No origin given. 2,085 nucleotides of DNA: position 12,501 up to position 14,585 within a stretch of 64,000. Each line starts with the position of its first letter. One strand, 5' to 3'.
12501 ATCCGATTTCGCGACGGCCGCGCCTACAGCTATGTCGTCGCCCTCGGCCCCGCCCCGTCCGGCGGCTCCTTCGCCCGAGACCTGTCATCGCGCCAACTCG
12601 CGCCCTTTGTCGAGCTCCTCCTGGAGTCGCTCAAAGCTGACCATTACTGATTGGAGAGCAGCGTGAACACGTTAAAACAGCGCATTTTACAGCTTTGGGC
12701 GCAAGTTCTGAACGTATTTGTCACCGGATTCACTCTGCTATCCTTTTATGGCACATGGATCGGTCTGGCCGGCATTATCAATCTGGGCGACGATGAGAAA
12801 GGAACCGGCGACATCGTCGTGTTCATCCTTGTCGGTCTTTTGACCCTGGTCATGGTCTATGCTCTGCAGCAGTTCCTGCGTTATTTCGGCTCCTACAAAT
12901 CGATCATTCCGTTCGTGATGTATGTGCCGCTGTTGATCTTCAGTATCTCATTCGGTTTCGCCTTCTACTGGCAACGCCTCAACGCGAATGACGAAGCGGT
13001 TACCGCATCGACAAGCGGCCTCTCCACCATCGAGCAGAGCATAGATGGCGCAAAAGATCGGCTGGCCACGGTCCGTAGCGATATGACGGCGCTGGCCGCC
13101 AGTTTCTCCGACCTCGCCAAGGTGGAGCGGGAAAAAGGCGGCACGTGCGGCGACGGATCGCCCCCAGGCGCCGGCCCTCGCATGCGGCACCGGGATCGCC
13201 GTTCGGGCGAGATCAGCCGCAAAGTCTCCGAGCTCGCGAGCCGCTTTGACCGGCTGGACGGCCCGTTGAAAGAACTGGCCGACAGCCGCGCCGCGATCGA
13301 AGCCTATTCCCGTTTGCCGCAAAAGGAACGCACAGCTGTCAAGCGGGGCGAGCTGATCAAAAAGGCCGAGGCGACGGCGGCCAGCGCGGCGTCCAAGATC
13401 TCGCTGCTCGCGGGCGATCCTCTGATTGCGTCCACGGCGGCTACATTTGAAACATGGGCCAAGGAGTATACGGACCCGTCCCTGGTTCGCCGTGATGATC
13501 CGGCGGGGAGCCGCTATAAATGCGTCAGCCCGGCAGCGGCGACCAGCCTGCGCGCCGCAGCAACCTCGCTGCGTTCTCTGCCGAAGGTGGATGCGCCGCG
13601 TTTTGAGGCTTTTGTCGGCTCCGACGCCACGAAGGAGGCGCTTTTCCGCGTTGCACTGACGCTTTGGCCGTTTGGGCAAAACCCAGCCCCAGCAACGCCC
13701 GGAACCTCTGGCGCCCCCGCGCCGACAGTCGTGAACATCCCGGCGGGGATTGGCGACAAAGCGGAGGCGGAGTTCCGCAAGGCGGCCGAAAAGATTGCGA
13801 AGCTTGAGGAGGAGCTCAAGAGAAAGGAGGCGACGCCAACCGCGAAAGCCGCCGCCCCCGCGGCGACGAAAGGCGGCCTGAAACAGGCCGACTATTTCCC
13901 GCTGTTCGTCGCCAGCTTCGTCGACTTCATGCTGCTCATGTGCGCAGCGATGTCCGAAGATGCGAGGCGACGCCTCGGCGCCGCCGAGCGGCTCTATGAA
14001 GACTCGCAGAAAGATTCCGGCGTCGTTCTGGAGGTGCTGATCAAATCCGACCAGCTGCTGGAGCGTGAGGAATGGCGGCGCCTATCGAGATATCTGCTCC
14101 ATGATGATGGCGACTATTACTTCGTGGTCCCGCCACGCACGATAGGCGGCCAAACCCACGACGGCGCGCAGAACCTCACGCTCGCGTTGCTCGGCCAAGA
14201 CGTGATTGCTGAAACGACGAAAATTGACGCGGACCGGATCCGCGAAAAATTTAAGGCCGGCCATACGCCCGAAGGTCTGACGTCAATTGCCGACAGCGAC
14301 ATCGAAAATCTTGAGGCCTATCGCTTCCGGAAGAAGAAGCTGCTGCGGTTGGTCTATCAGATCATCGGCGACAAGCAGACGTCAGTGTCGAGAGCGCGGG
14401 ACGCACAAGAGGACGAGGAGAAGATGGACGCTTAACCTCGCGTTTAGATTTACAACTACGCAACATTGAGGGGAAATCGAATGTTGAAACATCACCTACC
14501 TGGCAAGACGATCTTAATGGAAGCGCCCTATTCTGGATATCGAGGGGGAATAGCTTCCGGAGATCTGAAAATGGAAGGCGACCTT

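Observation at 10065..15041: Compact operon: divergent class-A PBP-like protein, 4-TM coiled-coil protein and small soluble protein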

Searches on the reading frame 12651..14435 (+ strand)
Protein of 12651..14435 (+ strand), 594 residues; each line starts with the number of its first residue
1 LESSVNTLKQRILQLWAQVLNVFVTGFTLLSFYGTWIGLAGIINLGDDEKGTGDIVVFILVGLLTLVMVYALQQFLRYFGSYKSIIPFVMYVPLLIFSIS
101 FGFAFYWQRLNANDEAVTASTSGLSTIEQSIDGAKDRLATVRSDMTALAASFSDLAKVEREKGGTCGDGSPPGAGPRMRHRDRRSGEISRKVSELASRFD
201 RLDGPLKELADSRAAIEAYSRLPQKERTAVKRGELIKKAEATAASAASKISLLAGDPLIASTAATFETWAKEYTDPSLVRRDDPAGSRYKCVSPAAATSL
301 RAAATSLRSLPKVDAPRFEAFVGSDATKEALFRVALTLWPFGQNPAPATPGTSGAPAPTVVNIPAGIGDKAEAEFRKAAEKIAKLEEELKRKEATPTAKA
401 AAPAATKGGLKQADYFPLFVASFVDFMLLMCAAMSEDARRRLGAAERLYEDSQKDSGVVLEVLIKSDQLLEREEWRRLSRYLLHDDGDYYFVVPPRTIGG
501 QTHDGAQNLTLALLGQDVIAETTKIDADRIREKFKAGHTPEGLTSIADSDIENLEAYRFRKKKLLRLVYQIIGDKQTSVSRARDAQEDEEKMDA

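Call 3: search_protein_families(library=pfam, proteins=[window:12651-14435:+], max_evalue=0.1)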
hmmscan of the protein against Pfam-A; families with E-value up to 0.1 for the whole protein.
window:12651-14435:+ (594 aa): 1 family
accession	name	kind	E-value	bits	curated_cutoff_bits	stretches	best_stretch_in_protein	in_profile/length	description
PF14362.11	DUF4407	-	0.027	14.2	31.3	1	115-246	120-236/297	Domain of unknown function (DUF4407)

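Call 4: search_protein_families(library=padloc, proteins=[window:12651-14435:+], max_evalue=0.1)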
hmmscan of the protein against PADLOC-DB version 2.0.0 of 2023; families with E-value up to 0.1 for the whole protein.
window:12651-14435:+ (594 aa): 0 families

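Call 5: search_protein_families(library=ncbifam, proteins=[window:12651-14435:+], max_evalue=0.1)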
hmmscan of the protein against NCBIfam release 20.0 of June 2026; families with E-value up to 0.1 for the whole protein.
window:12651-14435:+ (594 aa): 2 families
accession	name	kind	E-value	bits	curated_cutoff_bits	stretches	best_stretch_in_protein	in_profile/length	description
NF033930.1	pneumo_PspA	exception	0.053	12.2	850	0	124-247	229-350/659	pneumococcal surface protein A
NF045487.1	ASRP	equivalog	0.066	11.8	300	0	122-240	362-463/593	archaea-specific SMC-related protein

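Call 6: find_homologous_proteins(query=window:12651-14435:+)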
Query window:12651-14435:+ (594 aa): 3 proteins with E <= 0.001 among 8000 candidates.
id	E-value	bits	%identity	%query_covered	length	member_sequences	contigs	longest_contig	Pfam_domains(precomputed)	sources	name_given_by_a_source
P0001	0.0e+0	1295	100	99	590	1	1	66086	-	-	-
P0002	1.6e-114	402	45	81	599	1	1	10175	-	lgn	-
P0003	1.0e-28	119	25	80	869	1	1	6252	-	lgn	-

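Call 8: find_encoding_contigs(protein=P0002, flank=10000)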
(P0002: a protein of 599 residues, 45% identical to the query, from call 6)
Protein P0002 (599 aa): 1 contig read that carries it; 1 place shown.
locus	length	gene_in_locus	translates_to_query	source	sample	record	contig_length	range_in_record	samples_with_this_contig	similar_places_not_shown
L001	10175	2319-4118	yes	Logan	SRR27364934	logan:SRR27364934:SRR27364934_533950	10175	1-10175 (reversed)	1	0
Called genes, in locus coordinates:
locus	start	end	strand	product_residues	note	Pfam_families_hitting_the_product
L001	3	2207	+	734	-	?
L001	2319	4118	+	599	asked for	-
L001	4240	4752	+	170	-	-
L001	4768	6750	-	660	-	PF20308:TPR-S (weak), PF13365:Trypsin_2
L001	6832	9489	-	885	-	-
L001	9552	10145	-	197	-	-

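Call 9: find_encoding_contigs(protein=P0003, flank=10000)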
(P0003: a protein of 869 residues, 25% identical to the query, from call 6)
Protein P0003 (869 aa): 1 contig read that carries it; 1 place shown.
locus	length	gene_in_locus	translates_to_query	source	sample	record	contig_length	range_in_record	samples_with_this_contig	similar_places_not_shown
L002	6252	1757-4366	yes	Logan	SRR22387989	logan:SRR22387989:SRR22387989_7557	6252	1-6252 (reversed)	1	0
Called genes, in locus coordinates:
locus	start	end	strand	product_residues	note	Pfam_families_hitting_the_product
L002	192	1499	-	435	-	PF13400:Tad, PF13519:VWA_2, PF00092:VWA (weak)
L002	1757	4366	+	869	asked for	-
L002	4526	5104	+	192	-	-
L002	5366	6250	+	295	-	?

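Call 28: find_related_loci(query=A1, collection=genome_contigs, flank=10000)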
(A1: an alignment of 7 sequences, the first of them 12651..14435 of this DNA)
Query A1 (594 aa) in genome_contigs; peptide patterns used: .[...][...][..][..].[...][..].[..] (x = any residue, [..] = any of these).
419 stretches matched a pattern; 372 encode a relative of the query (tblastn E <= 1e-3); the best 80 are kept; 80 distinct loci.
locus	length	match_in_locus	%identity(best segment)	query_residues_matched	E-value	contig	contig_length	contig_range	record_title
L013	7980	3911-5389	34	16-519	9e-67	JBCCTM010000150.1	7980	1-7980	MAG: Pseudomonadota bacterium isolate P01_D01_bin.80 k141_1594420_length_7980_cov_12.0000, whole genome shotgun sequence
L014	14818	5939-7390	33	16-494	2e-70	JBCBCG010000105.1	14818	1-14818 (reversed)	MAG: Pseudomonadota bacterium isolate J06592_6 NODE_105_length_14818_cov_5.226036, whole genome shotgun sequence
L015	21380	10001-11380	28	19-494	6e-46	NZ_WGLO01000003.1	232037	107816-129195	MAG: Hyphomonas sp. isolate RI_45 c_000000178944, whole genome shotgun sequence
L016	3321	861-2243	28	20-496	9e-44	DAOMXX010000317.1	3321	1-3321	MAG TPA_asm: Hyphomonas sp. isolate AMR_MDS_5641 NODE_10473_length_3321_cov_9.712492, whole genome shotgun sequence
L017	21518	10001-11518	28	20-540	3e-43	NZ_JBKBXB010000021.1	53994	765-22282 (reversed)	MAG: Hyphomonas sp. isolate 21H_026.bin.38 NODE_721_length_53994_cov_4.575984, whole genome shotgun sequence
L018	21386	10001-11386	28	19-496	2e-42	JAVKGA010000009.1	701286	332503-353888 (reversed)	MAG: Hyphomonas sp. isolate F1-TOW-14A k141_16701, whole genome shotgun sequence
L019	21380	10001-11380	27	19-494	6e-42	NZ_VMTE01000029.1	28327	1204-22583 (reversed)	MAG: Hyphomonas sp. isolate S2_81 k141_95681, whole genome shotgun sequence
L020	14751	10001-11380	28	19-494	5e-40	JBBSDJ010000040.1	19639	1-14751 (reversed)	MAG: Caulobacterales bacterium isolate metawrap_la6_88 metawrap_la6_88_K_126907_L_19639_cov_20.5553, whole genome shotgu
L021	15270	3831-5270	27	27-512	2e-39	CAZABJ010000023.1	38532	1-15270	MAG TPA_asm: uncultured Caulobacterales bacterium isolate SRP128890_co1_187 genome assembly, contig: NODE_1829_length_38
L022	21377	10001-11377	27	20-494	4e-39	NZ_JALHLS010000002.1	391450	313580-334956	MAG: Hyphomonas sp. isolate Bin_23_5 c_000000000111, whole genome shotgun sequence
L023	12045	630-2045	27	11-494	1e-38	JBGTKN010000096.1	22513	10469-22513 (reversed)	MAG: Hyphomonas sp. isolate JTS-RE313 k141_6313977, whole genome shotgun sequence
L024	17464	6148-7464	26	23-494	5e-37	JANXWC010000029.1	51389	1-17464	MAG: Hyphomicrobiaceae bacterium isolate GL140_1_metabat_314 GL140_1_k141_89408, whole genome shotgun sequence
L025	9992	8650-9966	27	23-494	7e-37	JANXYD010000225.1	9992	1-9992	MAG: Hyphomicrobiaceae bacterium isolate GL140_3_metabat_318_sub GL140_3_k141_2888459, whole genome shotgun sequence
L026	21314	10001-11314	28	16-494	1e-36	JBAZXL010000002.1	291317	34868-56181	MAG: Hyphomicrobium sp. isolate SO_2017_GW1_55 NODE_295_length_291317_cov_1.834936_OW334_2017, whole genome shotgun sequ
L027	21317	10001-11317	25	23-494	2e-36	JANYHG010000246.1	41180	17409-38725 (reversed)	MAG: Hyphomicrobiaceae bacterium isolate GL140_1_metabinner_30 GL140_1_k141_806330, whole genome shotgun sequence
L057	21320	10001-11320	25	22-494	7e-33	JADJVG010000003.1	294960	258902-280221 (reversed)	MAG: Hyphomicrobium sp. isolate Hjor_18-Q3-R7-51_BAT3C.262 tig00004291-10-2950260, whole genome shotgun sequence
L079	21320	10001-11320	25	22-494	4e-32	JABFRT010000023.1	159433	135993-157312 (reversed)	MAG: Hyphomicrobium sp. isolate P-RSF-NP-07 c_000000000094, whole genome shotgun sequence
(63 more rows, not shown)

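Call 36: search_protein_representatives(alignment_id=A3)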
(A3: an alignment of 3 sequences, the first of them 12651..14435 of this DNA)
Query: 3 sequences, 610 profile positions. Proteins with E-value up to 0.001 (for the whole library): 672; up to 1e-10: 469; up to 1e-30: 196. The best 150 are listed.
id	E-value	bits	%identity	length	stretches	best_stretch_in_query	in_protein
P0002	4.8e-297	1003.0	-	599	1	1-598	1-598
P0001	2.3e-292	987.5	-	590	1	38-610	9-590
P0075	2.0e-168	578.1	-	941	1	32-604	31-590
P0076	2.2e-167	574.7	-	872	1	27-599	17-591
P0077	3.1e-167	574.2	-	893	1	31-604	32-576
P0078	1.2e-165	569.0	-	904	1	30-602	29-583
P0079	2.9e-160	551.1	-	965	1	24-604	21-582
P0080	1.5e-158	545.6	-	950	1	31-604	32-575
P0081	3.0e-158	544.5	-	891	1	34-606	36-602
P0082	5.5e-158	543.7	-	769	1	47-586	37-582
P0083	8.3e-156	536.4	-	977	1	31-609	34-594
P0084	4.3e-155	534.1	-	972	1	34-603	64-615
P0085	2.0e-151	522.0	-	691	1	46-605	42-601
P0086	7.9e-151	520.0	-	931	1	23-607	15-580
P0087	2.5e-148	511.8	-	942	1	47-603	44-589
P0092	4.6e-142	491.1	-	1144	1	46-603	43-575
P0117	4.7e-109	382.0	-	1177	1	45-595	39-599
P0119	4.6e-107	375.4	-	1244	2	16-514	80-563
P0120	1.8e-105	370.2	-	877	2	44-520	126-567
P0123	3.4e-102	359.4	-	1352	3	45-540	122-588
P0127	2.2e-100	353.4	-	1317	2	44-514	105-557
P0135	3.9e-91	322.8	-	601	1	36-558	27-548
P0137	6.8e-90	318.7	-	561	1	34-588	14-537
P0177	5.4e-60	220.0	-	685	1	36-367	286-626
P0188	1.4e-52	195.5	-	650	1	36-591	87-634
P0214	2.6e-41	158.3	-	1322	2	228-585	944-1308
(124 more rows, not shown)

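Call 39: search_protein_families(library=pfam, proteins=[P0119, P0123, P0127, P0214, P0177, P0092, P0117, P0188, P0120], max_evalue=0.01)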
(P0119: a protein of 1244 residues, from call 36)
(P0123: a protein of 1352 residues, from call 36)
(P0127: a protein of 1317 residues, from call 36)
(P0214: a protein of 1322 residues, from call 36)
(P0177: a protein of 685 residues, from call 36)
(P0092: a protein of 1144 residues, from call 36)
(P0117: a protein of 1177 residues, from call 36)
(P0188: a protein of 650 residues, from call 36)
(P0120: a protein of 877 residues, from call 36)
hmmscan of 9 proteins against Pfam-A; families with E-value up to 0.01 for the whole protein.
P0119 (1244 aa): 0 families

P0123 (1352 aa): 2 families
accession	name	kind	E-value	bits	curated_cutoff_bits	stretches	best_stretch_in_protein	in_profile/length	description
PF05537.16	DUF759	-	0.002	17.6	27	1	563-641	41-119/429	Borrelia burgdorferi protein of unknown function (DUF759)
PF12325.13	TMF_TATA_bd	-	0.0064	17.1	29.1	1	653-701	58-106/115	TATA element modulatory factor 1 TATA binding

P0127 (1317 aa): 0 families

P0214 (1322 aa): 0 families

P0177 (685 aa): 0 families

P0092 (1144 aa): 0 families

P0117 (1177 aa): 1 family
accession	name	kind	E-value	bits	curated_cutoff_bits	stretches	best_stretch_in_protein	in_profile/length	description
PF02841.20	GBP_C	-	0.00036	20.5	24.3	1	610-692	184-266/297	Guanylate-binding protein, C-terminal domain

P0188 (650 aa): 0 families

P0120 (877 aa): 1 family
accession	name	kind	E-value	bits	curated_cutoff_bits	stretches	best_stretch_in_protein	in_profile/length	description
PF06030.18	WxLIP_PGBD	-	0.0063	17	27.3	0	634-721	26-117/121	WxL Interacting Protein, peptidoglycan binding domain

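Call 47: predict_structure(alignment_id=A3)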
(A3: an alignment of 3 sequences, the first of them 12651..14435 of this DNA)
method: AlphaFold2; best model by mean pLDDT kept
length: 594 residues; sequences in the alignment: 3
mean_pLDDT: 60.4   pTM: 0.40
mean pLDDT of the five models: 60.4, 59.2, 57.9, 57.2, 48.0
residues with pLDDT >= 90: 34; 70-90: 181; 50-70: 149; < 50: 230
segments of 3 or more residues with pLDDT < 50: 1-59, 73-90, 111-113, 115-120, 319-383, 388-420, 425-455, 592-594
pLDDT, mean of each block of 10 residues (from residue 1): 34 46 46 47 43 46 52 47 44 50 52 48 58 77 90 89 75 77 90 88 80 75 59 70 81 87 93 73 55 86 89 60 39 41 31 32 32 44 46 38 36 46 47 40 41 52 67 76 76 70 75 74 62 71 69 75 73 55 53 45
secondary structure, 60 per line:
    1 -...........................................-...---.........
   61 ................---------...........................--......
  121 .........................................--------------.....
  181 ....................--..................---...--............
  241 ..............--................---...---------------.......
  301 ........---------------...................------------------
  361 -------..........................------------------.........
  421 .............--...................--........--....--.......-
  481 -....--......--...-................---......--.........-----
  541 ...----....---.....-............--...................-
elements in order: H2-44 H52-76 H86-112 H115-161 H176-200 H203-220 H229-254 H257-272 H294-308 H324-342 H368-393 H412-433 H436-454 H457-464 H467-470 H473-479 E482-485 E488-493 H500-515 E519-524 H527-535 H548-551 E555-559 H561-572 H575-593

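Call 51: fold_search(model_id=the predicted structure, library=pdb)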
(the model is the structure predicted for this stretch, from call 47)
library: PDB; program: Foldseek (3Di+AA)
matches with E <= 10: 190; with E <= 0.001: 0
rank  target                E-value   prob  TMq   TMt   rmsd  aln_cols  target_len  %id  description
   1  9qxx_A                3.8e-01  0.09  0.10  0.09  37.8       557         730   13  JetABC DNA loaded state dimer (released 2025-10-01)
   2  9qxu_B                4.4e-01  0.08  0.09  0.08  35.2       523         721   13  JetABC DNA loaded state monomer (open) (released 2025-10-01)
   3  5xj0_F                4.6e-01  0.08  0.07  0.12  29.6       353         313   11  T. thermophilus RNA polymerase holoenzyme bound with gp39 and gp76 (released 2017-12-20)
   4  8w20_A                4.6e-01  0.06  0.09  0.08  48.4       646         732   13  Umb1 umbrella toxin particle (released 2024-04-17)
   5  7vg4_C                5.2e-01  0.66  0.16  0.35  14.5       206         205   13  10,5-methenyltetrahydrofolate cyclohydrolase from Methylobacterium extorquens AM1 strain (released 2022-07-06)
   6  9qxu_A                5.7e-01  0.08  0.10  0.08  36.9       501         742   13  JetABC DNA loaded state monomer (open) (released 2025-10-01)
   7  6z0c_C                7.8e-01  0.80  0.20  0.47  11.2       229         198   12  Structure of in silico modelled artificial Maquette-3 protein (released 2021-03-17)
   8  8xqw_O                7.8e-01  0.09  0.08  0.14  31.5       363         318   14  Cryo-EM structure of the Ycf2-FtsHi motor complex from Chlamydomonas reinhardtii in AMPPNP bound state (released 2024-09-11)
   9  4h8s_B                1.0e+00  0.14  0.12  0.17  39.7       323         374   11  Crystal structure of human APPL2BARPH domain (released 2012-10-17)
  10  9cpb_5R               1.1e+00  0.13  0.15  0.21  60.2       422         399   12  Atomic model of bovine Fallopian tube cilia doublet microtubule (48-nm periodicity) (released 2024-10-30)
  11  6z0c_A                1.2e+00  0.72  0.20  0.47  11.1       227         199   11  Structure of in silico modelled artificial Maquette-3 protein (released 2021-03-17)
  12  8eqh_B                1.2e+00  0.10  0.09  0.19  24.1       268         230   12  The crystal structure of 14-3-3 Beta containing 3-nitrotyrosine at position Y213 (released 2023-01-25)
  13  9y6s_7K               1.2e+00  0.03  0.08  0.04  58.3       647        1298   14  96-nm repeat of the Leishmania tarentolae doublet microtubule (released 2025-12-17)
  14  7vg4_D                1.3e+00  0.38  0.16  0.35  14.6       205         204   13  10,5-methenyltetrahydrofolate cyclohydrolase from Methylobacterium extorquens AM1 strain (released 2022-07-06)
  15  9g3f_B                1.4e+00  0.16  0.16  0.22  31.2       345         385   13  Cryo-EM structure of SbmA in the inward-facing-wide conformation (released 2025-07-23)
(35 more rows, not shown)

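Call 60: search_protein_families(library=padloc, proteins=[L079:1833-3005:+], max_evalue=0.01)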
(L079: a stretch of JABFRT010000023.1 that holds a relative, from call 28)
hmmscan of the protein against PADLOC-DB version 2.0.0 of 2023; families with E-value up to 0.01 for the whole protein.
L079:1833-3005:+ (390 aa): 0 families

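Call 61: search_protein_families(library=pfam, proteins=[L079:1833-3005:+, L057:888-1589:-], max_evalue=0.01)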
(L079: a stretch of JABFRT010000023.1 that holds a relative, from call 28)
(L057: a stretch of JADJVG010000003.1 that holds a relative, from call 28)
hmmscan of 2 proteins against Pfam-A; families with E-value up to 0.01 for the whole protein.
L079:1833-3005:+ (390 aa): 0 families

L057:888-1589:- (233 aa): 1 family
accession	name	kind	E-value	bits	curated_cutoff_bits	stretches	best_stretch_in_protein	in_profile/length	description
PF00188.32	CAP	-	3.3e-25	89.6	21.1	1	112-227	2-115/117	Cysteine-rich secretory protein family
